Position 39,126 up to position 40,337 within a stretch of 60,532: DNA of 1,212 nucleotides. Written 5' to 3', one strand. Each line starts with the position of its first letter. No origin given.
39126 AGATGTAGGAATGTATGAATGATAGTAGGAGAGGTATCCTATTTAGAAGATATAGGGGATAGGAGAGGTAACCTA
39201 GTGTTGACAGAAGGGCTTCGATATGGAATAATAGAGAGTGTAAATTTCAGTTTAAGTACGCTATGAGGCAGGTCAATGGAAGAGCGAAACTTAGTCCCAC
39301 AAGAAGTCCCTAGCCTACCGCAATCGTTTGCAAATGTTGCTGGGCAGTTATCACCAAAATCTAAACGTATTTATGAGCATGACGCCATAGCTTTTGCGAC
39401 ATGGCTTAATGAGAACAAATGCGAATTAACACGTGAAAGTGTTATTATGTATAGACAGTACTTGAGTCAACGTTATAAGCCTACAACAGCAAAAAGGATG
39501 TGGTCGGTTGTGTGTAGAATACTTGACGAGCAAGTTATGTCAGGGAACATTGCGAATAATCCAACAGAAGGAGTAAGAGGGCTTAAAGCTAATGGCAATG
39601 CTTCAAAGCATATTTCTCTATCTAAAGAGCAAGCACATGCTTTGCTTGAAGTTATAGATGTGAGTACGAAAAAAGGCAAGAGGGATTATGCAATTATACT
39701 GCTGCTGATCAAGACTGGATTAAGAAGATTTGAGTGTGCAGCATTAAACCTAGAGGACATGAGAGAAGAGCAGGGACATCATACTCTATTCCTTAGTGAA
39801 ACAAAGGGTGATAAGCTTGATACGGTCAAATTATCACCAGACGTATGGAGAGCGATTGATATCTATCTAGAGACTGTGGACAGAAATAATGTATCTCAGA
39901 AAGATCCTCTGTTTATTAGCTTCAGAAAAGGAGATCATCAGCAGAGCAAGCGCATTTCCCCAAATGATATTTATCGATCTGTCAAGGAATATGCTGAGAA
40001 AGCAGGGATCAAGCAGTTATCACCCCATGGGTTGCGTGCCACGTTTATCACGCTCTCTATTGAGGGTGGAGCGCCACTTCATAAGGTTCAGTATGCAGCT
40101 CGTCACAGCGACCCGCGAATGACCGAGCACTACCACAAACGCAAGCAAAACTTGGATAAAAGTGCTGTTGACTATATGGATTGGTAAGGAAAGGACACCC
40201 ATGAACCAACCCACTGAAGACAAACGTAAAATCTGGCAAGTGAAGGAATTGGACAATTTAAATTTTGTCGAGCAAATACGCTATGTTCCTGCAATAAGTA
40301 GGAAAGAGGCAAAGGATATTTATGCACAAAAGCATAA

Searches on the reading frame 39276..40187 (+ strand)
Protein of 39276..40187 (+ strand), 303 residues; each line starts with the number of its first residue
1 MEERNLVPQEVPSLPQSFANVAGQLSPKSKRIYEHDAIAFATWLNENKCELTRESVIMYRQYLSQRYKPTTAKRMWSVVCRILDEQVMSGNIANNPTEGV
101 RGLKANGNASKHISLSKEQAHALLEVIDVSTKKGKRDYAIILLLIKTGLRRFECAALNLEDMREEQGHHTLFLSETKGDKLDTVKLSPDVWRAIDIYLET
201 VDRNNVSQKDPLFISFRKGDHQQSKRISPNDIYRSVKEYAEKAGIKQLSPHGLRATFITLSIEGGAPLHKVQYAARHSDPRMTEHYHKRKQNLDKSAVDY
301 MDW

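Call 35: search_protein_families(library=pfam, proteins=[window:39276-40187:+], max_evalue=0.05)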
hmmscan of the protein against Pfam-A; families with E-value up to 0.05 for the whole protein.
window:39276-40187:+ (303 aa): 2 families
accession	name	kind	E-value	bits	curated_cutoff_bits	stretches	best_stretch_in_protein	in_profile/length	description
PF00589.27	Phage_integrase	-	3.1e-27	95.9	27.1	1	115-289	3-168/172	Phage integrase family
PF02899.23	Phage_int_SAM_1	-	6.5e-05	23.6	22.3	1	22-79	11-72/83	Phage integrase, N-terminal SAM-like domain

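Call 36: search_protein_families(library=phrogs, proteins=[window:39276-40187:+], max_evalue=0.01)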
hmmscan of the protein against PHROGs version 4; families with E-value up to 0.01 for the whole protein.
window:39276-40187:+ (303 aa): 5 families
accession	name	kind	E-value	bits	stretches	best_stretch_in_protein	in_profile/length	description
phrog_1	-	integration and excision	1.8e-38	134.2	1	24-299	181-445/611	integrase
phrog_216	-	integration and excision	2.6e-38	132.8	1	73-303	16-238/301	integrase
phrog_23271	-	unknown function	3.1e-07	31.3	1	247-300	8-61/67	-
phrog_34557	-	integration and excision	8e-06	26.7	1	226-299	104-176/183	integrase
phrog_7685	-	integration and excision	0.004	17.7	1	205-286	146-220/240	integrase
